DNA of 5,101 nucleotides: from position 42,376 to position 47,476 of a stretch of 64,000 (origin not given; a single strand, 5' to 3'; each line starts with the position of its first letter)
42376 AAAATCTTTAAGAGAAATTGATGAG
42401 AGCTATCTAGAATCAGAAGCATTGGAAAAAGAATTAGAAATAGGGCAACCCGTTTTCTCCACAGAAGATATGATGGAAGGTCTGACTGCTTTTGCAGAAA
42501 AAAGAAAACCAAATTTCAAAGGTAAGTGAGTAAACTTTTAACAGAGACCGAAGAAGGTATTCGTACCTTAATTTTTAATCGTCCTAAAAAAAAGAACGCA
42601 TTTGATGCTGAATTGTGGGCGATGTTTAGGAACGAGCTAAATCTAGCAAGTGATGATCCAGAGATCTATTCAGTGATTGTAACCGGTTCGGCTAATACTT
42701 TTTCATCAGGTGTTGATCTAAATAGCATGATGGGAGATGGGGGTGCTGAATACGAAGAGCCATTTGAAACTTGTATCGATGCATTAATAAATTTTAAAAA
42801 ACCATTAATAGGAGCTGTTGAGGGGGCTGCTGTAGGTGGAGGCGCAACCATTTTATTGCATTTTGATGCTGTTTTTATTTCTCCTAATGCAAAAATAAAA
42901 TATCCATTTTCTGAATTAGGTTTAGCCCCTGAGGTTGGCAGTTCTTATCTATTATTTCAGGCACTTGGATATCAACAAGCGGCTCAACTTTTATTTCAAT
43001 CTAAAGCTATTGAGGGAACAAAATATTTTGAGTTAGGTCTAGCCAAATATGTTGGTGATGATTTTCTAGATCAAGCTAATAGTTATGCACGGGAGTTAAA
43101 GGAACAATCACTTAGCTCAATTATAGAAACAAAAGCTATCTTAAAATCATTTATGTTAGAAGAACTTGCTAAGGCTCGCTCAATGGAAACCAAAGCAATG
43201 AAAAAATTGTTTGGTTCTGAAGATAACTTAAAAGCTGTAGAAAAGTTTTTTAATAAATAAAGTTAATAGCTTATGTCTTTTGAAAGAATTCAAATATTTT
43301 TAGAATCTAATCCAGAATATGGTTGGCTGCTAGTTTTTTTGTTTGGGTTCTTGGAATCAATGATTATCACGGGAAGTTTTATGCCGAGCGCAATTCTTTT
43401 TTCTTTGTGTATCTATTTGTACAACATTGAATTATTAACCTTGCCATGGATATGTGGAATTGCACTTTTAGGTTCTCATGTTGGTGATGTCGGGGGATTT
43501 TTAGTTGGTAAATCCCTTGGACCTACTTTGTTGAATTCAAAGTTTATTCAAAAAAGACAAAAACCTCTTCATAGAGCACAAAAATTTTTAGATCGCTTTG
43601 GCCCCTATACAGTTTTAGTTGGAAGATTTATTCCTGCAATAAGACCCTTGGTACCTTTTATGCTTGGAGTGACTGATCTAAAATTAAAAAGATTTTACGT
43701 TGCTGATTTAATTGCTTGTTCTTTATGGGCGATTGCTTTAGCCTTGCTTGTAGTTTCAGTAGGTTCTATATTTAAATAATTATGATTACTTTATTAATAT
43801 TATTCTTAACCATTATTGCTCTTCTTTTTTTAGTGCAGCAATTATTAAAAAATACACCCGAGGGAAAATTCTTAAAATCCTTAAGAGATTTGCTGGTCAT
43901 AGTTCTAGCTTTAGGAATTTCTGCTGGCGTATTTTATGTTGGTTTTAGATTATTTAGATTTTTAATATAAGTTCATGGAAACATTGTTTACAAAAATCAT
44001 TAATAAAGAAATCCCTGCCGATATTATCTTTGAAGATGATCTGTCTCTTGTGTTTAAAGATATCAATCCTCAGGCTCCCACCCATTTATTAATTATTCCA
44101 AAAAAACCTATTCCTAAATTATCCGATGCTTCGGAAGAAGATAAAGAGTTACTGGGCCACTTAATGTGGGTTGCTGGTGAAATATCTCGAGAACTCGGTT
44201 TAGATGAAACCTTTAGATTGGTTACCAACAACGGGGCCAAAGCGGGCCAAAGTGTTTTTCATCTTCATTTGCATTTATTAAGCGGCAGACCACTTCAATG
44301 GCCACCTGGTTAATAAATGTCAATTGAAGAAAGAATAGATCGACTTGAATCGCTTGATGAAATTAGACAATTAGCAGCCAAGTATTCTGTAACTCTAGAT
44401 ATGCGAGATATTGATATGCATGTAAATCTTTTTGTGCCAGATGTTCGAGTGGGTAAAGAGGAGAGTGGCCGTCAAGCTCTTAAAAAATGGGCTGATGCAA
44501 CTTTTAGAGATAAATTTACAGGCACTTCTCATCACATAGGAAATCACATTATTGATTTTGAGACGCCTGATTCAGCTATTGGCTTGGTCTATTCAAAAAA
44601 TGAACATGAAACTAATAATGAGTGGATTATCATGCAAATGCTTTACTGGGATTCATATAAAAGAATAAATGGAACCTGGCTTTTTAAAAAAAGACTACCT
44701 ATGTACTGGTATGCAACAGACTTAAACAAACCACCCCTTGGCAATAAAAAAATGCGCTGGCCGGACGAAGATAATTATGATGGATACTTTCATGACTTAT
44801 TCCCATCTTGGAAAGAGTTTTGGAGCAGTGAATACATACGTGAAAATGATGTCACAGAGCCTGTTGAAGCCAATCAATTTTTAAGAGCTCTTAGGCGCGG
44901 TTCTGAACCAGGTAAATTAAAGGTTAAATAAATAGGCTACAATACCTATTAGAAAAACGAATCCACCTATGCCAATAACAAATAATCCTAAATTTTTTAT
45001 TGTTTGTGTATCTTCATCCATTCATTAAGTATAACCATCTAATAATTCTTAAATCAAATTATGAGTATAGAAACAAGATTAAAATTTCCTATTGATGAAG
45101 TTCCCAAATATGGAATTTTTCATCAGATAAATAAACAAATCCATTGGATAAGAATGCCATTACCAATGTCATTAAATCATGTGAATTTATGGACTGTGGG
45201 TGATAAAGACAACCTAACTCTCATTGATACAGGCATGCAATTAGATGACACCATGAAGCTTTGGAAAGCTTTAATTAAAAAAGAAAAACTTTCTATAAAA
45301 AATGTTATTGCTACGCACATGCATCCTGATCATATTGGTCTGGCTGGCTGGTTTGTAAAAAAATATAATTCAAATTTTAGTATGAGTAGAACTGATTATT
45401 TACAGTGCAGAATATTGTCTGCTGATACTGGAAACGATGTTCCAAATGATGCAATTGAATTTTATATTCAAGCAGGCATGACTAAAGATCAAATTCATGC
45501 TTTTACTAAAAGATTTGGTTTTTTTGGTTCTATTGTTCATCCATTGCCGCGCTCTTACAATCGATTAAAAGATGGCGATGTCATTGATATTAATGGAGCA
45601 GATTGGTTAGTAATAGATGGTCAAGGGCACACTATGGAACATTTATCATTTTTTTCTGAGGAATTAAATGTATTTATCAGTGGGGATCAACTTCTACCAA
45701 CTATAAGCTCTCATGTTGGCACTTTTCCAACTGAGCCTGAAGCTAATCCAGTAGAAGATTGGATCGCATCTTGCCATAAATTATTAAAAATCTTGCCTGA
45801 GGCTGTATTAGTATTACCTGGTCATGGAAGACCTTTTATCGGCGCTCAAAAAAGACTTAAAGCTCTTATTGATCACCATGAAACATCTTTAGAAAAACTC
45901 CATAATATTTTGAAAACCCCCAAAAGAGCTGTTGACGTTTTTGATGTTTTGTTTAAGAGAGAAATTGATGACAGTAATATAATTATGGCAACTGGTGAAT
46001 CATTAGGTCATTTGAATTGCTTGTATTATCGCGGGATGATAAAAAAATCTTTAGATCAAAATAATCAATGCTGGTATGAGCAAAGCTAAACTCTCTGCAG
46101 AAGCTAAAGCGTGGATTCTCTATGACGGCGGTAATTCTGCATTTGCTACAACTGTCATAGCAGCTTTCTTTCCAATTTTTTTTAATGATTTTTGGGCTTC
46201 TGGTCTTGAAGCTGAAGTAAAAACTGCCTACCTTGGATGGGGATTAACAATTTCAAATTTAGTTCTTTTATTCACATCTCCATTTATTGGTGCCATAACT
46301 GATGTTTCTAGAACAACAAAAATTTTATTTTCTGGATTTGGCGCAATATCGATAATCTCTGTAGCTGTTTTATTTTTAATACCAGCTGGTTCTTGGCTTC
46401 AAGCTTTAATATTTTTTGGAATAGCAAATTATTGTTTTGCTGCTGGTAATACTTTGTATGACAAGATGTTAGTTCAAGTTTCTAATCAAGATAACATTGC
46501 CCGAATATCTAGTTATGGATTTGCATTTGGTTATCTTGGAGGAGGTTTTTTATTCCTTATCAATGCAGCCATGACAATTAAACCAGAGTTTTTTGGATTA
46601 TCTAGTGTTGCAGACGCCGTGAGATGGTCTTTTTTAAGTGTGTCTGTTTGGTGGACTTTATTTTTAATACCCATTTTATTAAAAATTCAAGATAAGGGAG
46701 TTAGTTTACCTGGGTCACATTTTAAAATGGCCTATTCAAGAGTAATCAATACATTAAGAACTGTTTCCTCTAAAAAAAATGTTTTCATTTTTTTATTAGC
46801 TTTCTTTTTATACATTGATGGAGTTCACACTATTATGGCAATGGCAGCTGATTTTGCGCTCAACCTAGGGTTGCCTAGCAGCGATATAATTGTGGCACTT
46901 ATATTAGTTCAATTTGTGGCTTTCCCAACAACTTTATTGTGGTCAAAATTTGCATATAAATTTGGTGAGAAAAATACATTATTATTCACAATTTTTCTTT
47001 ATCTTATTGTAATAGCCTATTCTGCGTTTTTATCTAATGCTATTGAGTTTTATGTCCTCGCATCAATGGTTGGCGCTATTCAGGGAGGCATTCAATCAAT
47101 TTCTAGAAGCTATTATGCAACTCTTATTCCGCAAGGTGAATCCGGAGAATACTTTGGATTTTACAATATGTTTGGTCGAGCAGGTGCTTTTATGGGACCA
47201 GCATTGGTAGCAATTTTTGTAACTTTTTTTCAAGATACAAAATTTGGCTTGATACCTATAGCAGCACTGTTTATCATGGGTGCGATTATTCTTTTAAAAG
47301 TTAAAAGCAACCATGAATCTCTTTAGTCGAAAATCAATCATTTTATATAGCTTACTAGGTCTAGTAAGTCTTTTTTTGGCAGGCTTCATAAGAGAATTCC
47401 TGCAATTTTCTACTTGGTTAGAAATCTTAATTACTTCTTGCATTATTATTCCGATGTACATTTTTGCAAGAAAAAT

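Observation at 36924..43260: Translationally coupled operon of 2 DUF35 + 2 thiolase-fold proteins whose thiolase-like subunits appear to lack the canonical Cys and His catalytic residues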

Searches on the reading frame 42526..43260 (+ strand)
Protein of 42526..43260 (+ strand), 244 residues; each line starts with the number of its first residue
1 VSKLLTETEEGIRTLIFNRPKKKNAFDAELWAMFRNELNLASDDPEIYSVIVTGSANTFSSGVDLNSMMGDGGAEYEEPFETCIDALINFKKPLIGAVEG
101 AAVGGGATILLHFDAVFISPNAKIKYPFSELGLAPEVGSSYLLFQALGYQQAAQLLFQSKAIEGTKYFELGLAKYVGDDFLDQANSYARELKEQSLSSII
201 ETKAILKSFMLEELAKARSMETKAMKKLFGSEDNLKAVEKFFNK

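Call 3: search_protein_families(library=pfam, proteins=[window:42526-43260:+], max_evalue=0.01)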
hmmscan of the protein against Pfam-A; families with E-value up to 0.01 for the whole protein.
window:42526-43260:+ (244 aa): 2 families
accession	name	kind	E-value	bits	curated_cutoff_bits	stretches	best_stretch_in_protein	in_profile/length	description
PF00378.25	ECH_1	-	1.2e-35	123.5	27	1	7-243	1-242/251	Enoyl-CoA hydratase/isomerase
PF16113.10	ECH_2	-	7.6e-22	78.7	27.2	1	13-233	2-230/335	Enoyl-CoA hydratase/isomerase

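Call 4: search_protein_families(library=ncbifam, proteins=[window:42526-43260:+], max_evalue=0.01)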
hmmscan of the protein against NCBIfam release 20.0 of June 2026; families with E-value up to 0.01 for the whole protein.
window:42526-43260:+ (244 aa): 70 families (the best 25 are shown)
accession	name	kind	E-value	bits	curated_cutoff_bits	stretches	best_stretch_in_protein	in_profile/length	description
NF004525.0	PRK05870.1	equivalog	2.8e-38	132.3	285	1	2-227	3-232/249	enoyl-CoA hydratase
NF051848.1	EnCoAHydtEchA19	equivalog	1.2e-35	123.3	400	1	5-244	3-250/258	enoyl-CoA hydratase EchA19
NF006109.0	PRK08260.1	subfamily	6e-35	120.9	320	2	86-244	108-270/296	enoyl-CoA hydratase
NF046063.1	oxepin_alt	equivalog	7.3e-35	120.7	300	1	4-244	2-250/254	oxepin-CoA hydrolase, alternative type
NF004840.0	PRK06190.1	equivalog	4e-34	118.4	253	1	4-231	6-238/260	enoyl-CoA hydratase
NF005700.0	PRK07511.1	subfamily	8.3e-34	117.3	274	1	2-244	3-253/260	enoyl-CoA hydratase family protein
NF006007.0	PRK08138.1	subfamily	4.6e-32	111.4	355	1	5-244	11-253/261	enoyl-CoA hydratase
NF005804.0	PRK07659.1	equivalog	1.7e-31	109.7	311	1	3-244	7-252/260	enoyl-CoA hydratase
NF004681.0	PRK06023.1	equivalog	4.6e-31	108.2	282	1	4-243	5-247/250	crotonase/enoyl-CoA hydratase family protein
NF007239.0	PRK09674.1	equivalog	5.8e-30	104.6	371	1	1-244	3-249/257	2,3-dehydroadipyl-CoA hydratase PaaF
NF005496.0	PRK07110.1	domain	1.8e-29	102.6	215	1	5-242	8-247/249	polyketide synthase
NF004725.0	PRK06072.1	equivalog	1.9e-29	103.1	293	1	6-244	4-240/248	enoyl-CoA hydratase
NF004857.0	PRK06210.1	equivalog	2.7e-29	102.4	341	1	3-244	9-267/275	enoyl-CoA hydratase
NF005699.0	PRK07509.1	equivalog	7.3e-29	101.2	249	1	5-240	7-252/267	crotonase/enoyl-CoA hydratase family protein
NF004475.0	PRK05809.1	subfamily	1.8e-28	99.8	394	1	4-244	6-252/260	short-chain-enoyl-CoA hydratase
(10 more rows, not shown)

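Call 75: search_solved_structures(query=window:42526-43260:+, max_evalue=1e-10, show_alignments=3)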
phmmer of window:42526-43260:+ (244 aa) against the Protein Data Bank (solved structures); distinct sequences matched with E-value up to 1e-10: 113 (the best 60 are shown).
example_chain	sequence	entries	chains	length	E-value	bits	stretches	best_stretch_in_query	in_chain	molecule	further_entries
3qmj_A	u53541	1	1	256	6.7e-37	130.8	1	6-242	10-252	Enoyl-CoA hydratase, EchA8_6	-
7bor_A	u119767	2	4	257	3.9e-35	125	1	5-242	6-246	Probable enoyl-CoA hydratase/isomerase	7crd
3fdu_A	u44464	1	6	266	1.6e-32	116.4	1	7-244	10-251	Putative enoyl-CoA hydratase/isomerase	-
6lvo_A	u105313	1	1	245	4e-28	102.1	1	4-222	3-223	Enoyl-CoA hydratase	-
5ve2_A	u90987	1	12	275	1.4e-27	100.3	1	9-244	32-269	Enoyl-CoA hydratase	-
4nek_A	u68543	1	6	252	4.1e-26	95.5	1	4-208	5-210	Enoyl-CoA hydratase/carnithine racemase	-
6slb_AAA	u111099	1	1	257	1.9e-25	93.3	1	4-241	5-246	Enoyl-CoA hydratase/carnithine racemase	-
6sl9_AAA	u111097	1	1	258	1.9e-25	93.3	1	4-241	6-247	Enoyl-CoA hydratase/carnithine racemase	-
3hrx_A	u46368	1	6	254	3.2e-25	92.6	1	4-241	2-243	Probable enoyl-CoA hydratase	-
6sla_AAA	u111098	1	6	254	5.2e-25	91.9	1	4-241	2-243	Enoyl-CoA hydratase/carnithine racemase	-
4jcs_A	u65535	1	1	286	7.2e-25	91.4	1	11-243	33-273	Enoyl-CoA hydratase/isomerase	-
4u18_A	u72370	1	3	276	8e-25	91.3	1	4-231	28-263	Enoyl-CoA delta isomerase 2, mitochondrial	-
2f6q_A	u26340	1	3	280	8.2e-25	91.2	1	4-229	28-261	Peroxisomal 3,2-trans-enoyl-CoA isomerase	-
4u19_A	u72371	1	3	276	1.3e-24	90.6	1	4-188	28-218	Enoyl-CoA delta isomerase 2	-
4u1a_A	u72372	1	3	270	1.5e-24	90.4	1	4-185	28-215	Enoyl-CoA delta isomerase 2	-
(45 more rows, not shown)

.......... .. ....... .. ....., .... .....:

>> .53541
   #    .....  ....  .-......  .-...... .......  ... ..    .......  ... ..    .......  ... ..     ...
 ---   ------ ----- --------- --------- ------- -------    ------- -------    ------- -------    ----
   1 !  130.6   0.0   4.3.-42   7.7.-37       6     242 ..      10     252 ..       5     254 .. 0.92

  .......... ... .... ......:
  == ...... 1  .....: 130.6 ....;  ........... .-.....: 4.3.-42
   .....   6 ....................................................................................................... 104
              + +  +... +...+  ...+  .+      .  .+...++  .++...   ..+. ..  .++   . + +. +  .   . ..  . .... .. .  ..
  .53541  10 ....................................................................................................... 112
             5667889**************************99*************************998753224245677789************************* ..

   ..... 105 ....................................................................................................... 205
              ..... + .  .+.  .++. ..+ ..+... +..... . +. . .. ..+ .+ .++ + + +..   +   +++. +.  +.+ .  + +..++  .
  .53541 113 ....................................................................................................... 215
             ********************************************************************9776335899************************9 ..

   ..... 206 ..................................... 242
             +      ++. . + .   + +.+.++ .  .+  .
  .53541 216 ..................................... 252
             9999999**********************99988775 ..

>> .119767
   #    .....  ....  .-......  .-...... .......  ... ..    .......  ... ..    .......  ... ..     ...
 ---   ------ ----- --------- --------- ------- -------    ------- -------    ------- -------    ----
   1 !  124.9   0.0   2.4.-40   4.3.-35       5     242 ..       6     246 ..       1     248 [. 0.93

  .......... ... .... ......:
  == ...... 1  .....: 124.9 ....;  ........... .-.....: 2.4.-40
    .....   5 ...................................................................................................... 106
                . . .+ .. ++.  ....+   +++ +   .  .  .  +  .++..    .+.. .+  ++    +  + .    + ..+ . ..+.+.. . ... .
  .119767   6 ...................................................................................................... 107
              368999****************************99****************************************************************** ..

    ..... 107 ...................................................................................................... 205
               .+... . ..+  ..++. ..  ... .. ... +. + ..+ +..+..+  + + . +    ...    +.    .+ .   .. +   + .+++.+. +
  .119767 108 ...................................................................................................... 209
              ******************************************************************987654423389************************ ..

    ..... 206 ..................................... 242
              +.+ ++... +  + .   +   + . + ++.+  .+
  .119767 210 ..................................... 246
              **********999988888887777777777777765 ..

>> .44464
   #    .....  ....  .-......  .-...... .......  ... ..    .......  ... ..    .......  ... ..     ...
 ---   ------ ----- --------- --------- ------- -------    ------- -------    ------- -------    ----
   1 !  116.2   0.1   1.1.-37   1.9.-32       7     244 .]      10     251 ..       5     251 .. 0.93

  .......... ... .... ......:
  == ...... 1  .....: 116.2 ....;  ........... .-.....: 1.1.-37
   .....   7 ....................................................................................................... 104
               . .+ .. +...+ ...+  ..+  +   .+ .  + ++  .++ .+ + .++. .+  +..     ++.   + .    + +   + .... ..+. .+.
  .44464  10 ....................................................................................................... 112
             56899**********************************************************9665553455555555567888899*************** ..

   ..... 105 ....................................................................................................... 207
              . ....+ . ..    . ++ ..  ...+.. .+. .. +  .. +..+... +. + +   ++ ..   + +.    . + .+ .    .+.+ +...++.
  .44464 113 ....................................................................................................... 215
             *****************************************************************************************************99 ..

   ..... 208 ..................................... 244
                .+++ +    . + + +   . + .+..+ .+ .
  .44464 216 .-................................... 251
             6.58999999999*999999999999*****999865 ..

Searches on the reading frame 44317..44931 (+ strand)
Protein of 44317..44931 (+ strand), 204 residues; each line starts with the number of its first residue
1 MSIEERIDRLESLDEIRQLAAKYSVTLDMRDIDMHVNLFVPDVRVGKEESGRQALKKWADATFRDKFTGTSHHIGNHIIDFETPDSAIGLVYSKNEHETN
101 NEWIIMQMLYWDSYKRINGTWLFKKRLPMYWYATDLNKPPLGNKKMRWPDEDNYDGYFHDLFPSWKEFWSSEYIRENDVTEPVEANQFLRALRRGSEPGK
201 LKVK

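Call 18: search_protein_families(library=pfam, proteins=[window:44317-44931:+], max_evalue=0.00001)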
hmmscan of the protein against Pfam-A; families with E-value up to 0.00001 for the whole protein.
window:44317-44931:+ (204 aa): 1 family
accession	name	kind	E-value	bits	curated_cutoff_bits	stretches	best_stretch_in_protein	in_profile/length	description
PF13577.12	SnoaL_4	-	1.7e-16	60.8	24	1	8-126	1-125/126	SnoaL-like domain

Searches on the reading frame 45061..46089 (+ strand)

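Call 18: search_protein_families(library=pfam, proteins=[window:45061-46089:+], max_evalue=0.00001)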
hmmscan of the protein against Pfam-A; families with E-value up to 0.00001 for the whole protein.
window:45061-46089:+ (342 aa): 2 families
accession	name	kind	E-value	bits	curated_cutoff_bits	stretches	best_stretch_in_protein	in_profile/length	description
PF00753.33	Lactamase_B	-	2.6e-17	63.8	22.7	1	40-103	5-68/196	Metallo-beta-lactamase superfamily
PF21221.3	B_lactamase-like_C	-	3.1e-10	40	27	1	285-326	4-45/46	Metallo-beta-lactamase-like, C-terminal domain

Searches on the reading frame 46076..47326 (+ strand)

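Call 18: search_protein_families(library=pfam, proteins=[window:46076-47326:+], max_evalue=0.00001)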
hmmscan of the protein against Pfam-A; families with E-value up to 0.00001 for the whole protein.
window:46076-47326:+ (416 aa): 2 families
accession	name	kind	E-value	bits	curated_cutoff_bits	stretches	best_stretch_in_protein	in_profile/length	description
PF11700.14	ATG22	-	2.7e-47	162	24.1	1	140-411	189-474/482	Vacuole effluxer Atg22 like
PF07690.21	MFS_1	-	3.8e-26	92.3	33.4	2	21-375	8-347/347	Major Facilitator Superfamily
